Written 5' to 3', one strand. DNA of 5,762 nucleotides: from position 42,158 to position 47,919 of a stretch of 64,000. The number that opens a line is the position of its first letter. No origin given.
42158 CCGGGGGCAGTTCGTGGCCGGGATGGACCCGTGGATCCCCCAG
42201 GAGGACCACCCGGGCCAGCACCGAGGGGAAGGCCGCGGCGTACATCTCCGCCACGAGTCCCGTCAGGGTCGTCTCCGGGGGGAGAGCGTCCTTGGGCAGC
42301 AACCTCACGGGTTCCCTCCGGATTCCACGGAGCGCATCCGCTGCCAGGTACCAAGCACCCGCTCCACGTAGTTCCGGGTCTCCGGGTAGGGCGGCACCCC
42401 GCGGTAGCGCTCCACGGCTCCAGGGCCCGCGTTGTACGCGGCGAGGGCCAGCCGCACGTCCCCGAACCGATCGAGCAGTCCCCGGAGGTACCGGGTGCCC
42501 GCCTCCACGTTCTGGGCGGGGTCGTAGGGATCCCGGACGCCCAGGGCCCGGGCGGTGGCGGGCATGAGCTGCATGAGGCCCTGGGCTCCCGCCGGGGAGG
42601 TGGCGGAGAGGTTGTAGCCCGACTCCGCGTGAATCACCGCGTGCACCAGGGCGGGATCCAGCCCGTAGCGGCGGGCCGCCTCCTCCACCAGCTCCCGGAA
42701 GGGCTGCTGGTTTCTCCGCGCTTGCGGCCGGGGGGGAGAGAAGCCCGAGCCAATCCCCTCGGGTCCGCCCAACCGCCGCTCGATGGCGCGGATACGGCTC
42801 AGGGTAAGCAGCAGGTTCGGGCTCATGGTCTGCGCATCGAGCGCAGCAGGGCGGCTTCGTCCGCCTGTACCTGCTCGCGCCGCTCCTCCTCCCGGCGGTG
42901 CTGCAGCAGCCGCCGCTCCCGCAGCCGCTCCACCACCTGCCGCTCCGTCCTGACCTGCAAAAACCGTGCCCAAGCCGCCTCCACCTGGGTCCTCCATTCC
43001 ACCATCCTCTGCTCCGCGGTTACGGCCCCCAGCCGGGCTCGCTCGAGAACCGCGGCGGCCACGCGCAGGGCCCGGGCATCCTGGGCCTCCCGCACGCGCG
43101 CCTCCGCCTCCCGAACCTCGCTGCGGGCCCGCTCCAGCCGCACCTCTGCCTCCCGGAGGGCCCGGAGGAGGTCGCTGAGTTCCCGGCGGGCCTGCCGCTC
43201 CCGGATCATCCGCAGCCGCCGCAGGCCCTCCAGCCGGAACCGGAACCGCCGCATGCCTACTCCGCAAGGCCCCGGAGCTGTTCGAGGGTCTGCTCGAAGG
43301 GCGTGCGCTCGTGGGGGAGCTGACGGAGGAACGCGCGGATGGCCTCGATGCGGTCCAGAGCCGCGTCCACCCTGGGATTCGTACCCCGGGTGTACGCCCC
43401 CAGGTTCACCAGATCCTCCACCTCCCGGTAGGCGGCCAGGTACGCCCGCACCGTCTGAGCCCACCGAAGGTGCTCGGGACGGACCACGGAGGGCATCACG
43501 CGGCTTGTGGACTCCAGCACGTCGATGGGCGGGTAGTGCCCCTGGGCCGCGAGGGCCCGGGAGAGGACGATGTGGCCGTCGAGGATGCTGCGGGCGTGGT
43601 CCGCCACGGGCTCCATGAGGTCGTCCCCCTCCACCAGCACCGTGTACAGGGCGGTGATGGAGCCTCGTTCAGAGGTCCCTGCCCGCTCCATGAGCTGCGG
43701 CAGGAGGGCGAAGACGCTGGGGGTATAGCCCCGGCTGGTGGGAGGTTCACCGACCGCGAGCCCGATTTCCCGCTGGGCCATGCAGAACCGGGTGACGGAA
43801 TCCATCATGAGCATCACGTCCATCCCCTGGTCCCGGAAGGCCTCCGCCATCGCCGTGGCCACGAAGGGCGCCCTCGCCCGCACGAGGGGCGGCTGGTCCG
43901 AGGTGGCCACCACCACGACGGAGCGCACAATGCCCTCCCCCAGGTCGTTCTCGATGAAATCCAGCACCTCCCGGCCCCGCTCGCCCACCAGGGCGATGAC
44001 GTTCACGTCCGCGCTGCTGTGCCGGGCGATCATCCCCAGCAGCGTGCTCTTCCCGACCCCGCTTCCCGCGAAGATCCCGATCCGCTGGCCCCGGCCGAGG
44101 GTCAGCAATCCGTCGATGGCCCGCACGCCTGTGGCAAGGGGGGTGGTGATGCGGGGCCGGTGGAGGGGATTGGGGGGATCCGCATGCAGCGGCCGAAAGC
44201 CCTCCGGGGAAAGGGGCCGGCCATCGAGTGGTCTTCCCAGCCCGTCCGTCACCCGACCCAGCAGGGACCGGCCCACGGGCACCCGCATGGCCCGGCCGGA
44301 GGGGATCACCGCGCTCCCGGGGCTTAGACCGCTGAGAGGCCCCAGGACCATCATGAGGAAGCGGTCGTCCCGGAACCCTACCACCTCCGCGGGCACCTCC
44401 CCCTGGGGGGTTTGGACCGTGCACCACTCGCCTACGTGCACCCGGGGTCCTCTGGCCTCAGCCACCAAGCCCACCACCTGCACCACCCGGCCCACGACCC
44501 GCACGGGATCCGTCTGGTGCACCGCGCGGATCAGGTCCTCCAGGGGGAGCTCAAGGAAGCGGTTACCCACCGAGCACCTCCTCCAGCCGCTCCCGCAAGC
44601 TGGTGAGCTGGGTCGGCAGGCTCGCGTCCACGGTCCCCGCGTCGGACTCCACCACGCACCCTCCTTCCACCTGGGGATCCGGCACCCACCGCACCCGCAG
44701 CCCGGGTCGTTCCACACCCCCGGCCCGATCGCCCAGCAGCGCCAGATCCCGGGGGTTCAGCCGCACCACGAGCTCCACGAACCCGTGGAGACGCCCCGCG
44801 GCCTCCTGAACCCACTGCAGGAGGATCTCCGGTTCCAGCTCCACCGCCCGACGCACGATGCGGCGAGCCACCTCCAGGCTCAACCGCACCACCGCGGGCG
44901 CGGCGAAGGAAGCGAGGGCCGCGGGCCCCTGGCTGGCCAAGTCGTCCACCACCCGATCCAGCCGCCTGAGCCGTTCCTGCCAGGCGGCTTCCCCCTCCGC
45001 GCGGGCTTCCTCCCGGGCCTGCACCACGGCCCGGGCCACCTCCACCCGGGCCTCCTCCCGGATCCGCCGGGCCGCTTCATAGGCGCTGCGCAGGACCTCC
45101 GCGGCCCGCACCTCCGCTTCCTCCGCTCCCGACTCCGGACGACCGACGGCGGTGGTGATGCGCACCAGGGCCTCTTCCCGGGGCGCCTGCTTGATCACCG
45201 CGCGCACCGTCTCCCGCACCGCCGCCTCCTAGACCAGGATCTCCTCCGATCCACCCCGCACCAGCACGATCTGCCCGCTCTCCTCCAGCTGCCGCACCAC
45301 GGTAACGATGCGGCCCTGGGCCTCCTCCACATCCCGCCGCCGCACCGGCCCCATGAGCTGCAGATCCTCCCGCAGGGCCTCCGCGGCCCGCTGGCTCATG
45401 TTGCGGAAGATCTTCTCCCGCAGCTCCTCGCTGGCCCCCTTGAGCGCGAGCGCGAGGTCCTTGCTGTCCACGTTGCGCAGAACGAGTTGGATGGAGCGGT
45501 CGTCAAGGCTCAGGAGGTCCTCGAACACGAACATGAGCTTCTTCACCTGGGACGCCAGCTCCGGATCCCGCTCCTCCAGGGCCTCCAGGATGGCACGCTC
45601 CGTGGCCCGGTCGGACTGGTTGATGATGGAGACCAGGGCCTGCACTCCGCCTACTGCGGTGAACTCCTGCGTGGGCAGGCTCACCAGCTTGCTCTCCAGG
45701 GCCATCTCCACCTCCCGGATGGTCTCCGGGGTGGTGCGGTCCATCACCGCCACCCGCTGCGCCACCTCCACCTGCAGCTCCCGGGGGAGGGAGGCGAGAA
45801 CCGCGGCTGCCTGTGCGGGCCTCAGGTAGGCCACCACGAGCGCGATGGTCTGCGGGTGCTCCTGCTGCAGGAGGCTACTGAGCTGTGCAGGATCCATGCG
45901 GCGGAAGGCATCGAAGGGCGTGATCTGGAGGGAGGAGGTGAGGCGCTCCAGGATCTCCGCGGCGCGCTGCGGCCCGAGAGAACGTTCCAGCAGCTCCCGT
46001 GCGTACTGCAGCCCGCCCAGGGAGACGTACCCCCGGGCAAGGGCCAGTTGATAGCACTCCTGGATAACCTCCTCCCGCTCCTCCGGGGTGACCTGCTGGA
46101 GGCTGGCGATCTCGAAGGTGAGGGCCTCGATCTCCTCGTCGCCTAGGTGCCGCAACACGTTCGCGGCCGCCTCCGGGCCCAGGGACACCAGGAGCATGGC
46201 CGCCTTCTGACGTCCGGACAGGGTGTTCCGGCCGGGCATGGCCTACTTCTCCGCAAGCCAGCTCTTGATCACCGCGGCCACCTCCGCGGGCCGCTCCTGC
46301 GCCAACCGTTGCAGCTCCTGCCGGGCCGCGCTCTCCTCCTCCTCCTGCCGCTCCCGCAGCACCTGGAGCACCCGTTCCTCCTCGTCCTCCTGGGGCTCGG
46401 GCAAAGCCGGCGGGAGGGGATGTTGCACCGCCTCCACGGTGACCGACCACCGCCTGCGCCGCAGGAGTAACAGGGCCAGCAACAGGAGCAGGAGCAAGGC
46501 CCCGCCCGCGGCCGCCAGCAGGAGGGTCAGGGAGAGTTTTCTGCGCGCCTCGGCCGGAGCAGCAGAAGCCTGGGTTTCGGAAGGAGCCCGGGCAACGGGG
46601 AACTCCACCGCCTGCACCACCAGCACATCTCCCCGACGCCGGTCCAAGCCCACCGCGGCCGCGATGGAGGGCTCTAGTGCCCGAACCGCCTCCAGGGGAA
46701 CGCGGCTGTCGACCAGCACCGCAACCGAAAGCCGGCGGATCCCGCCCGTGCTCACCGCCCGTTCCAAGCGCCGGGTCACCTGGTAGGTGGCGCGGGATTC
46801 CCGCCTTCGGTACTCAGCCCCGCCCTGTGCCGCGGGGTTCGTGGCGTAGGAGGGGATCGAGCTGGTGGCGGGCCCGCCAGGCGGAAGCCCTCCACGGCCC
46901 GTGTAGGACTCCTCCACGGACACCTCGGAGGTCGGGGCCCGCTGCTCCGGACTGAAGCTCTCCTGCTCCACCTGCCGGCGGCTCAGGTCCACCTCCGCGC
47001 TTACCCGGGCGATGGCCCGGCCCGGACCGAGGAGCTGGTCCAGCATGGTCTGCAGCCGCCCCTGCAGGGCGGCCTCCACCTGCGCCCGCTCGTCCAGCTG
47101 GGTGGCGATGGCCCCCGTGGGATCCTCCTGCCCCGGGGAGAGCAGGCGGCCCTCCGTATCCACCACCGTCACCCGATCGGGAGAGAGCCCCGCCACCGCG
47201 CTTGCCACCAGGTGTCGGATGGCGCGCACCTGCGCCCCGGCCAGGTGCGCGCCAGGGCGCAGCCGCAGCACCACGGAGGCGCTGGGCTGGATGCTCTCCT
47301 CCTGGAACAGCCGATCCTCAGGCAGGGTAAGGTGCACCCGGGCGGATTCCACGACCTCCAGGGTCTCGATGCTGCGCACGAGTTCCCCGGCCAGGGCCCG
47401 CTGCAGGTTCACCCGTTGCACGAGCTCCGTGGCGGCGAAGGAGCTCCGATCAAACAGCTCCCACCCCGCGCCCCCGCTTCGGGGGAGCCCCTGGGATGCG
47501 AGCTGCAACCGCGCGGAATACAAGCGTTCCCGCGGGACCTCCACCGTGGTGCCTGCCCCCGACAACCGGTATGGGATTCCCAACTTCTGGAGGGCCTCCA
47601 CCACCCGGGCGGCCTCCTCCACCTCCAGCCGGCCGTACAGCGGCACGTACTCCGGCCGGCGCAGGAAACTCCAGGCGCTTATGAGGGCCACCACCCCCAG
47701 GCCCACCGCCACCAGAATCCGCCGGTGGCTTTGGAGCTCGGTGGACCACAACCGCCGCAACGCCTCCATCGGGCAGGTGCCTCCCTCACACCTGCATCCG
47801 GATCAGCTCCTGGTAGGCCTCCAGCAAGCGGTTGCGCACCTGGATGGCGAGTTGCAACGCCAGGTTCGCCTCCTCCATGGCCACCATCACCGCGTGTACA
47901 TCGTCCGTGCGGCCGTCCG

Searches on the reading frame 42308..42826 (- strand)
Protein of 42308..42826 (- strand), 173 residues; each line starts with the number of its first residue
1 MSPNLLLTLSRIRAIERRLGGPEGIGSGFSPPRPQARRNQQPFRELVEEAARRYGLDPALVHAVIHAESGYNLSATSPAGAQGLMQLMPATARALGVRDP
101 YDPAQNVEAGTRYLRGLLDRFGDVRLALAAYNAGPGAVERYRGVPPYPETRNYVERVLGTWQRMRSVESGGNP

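Call 7: search_protein_families(library=pfam, proteins=[window:42308-42826:-], max_evalue=0.01)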
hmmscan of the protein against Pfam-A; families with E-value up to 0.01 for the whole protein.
window:42308-42826:- (173 aa): 3 families
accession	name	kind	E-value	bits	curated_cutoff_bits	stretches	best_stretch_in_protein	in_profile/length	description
PF01464.25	SLT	-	9.5e-31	106.2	21.3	1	46-143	2-106/117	Transglycosylase SLT domain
PF13406.11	SLT_2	-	2.9e-05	23.8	24.3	0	36-71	66-101/292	Transglycosylase SLT domain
PF19489.4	SLT_4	-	0.0027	17.8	27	1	39-90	30-79/184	Transglycosylase SLT domain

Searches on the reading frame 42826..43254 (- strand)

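Call 7: search_protein_families(library=pfam, proteins=[window:42826-43254:-], max_evalue=0.01)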
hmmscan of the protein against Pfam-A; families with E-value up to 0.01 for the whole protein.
window:42826-43254:- (143 aa): 1 family
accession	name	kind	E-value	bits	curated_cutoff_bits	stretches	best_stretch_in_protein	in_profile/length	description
PF02050.21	FliJ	-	1.5e-07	32.1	28.4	1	21-138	2-122/123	Flagellar FliJ protein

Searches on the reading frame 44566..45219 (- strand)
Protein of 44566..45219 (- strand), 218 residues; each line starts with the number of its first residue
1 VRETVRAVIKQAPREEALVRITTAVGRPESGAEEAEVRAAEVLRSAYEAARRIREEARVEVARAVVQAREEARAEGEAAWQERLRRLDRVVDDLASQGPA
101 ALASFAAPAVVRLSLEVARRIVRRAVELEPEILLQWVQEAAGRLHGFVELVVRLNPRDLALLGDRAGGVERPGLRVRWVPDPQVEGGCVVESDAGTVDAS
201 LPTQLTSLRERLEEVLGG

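Call 7: search_protein_families(library=pfam, proteins=[window:44566-45219:-], max_evalue=0.01)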
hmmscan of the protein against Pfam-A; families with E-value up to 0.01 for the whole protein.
window:44566-45219:- (218 aa): 4 families
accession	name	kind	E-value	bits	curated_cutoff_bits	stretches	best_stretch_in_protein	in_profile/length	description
PF02108.21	FliH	-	9.5e-16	58.3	24.1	1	106-207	25-127/128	Flagellar assembly protein FliH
PF00430.23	ATP-synt_B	-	0.00048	20.6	28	1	5-98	35-126/132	ATP synthase B/B' CF(0)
PF00213.23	OSCP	-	0.0035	17.9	22.3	0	137-212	96-172/172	ATP synthase delta (OSCP) subunit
PF21831.1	DUF6891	-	0.0081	16.5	27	0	37-106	21-92/189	Domain of unknown function (DUF6891)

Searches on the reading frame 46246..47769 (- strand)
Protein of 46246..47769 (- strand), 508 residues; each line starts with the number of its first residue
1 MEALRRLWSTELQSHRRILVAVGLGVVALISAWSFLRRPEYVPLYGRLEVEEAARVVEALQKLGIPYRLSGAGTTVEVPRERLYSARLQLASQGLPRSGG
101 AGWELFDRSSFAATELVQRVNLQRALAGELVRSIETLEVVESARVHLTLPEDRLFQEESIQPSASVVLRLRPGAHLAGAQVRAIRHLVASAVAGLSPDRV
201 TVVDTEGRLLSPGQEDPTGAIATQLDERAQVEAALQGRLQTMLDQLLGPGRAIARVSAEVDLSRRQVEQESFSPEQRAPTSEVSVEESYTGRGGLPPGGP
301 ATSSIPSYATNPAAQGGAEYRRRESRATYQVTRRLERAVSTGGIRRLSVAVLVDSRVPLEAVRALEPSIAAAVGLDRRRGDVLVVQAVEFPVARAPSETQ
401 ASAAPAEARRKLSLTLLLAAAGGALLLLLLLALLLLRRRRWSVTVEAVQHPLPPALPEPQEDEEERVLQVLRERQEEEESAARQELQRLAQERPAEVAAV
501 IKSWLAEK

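Call 7: search_protein_families(library=pfam, proteins=[window:46246-47769:-], max_evalue=0.01)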
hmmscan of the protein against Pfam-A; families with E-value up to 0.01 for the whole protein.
window:46246-47769:- (508 aa): 4 families
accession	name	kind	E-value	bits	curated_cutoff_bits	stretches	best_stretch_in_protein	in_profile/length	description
PF01514.23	YscJ_FliF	-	2.4e-65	220.2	24.4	1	37-211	2-178/179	Secretory protein of YscJ/FliF family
PF08345.17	YscJ_FliF_C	-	7.9e-28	98.2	23.8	1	243-390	1-147/147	Flagellar M-ring protein C-terminal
PF01910.22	Thiamine_BP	-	0.0021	18.4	24.9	0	53-85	19-51/92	Thiamine-binding protein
PF06785.16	UPF0242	-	0.0099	16.4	33.5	0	411-492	35-119/194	Uncharacterised protein family (UPF0242) N-terminus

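Call 38: find_related_loci(query=window:46246-47769:-, collection=metagenome_contigs, flank=10000)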
Query window:46246-47769:- (508 aa) in metagenome_contigs; peptide patterns used: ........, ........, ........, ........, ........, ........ (x = any residue, [..] = any of these).
305 stretches matched a pattern; 10 encode a relative of the query (tblastn E <= 1e-3); 10 distinct loci.
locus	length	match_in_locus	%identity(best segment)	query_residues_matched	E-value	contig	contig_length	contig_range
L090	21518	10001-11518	90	1-508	0e+0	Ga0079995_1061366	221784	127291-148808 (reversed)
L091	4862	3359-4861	75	1-505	0e+0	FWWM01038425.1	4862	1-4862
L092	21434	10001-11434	71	33-508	0e+0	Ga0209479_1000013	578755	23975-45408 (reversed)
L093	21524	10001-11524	66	6-508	0e+0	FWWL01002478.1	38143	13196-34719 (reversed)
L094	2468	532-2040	68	8-508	0e+0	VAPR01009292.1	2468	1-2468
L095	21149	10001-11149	75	8-390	0e+0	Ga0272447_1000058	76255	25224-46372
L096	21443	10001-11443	71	33-508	1e-177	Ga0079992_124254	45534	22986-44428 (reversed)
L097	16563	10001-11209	74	8-410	8e-173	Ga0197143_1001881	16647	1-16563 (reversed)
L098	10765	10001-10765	78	33-287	2e-124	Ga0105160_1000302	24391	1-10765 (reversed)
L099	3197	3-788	74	243-508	1e-93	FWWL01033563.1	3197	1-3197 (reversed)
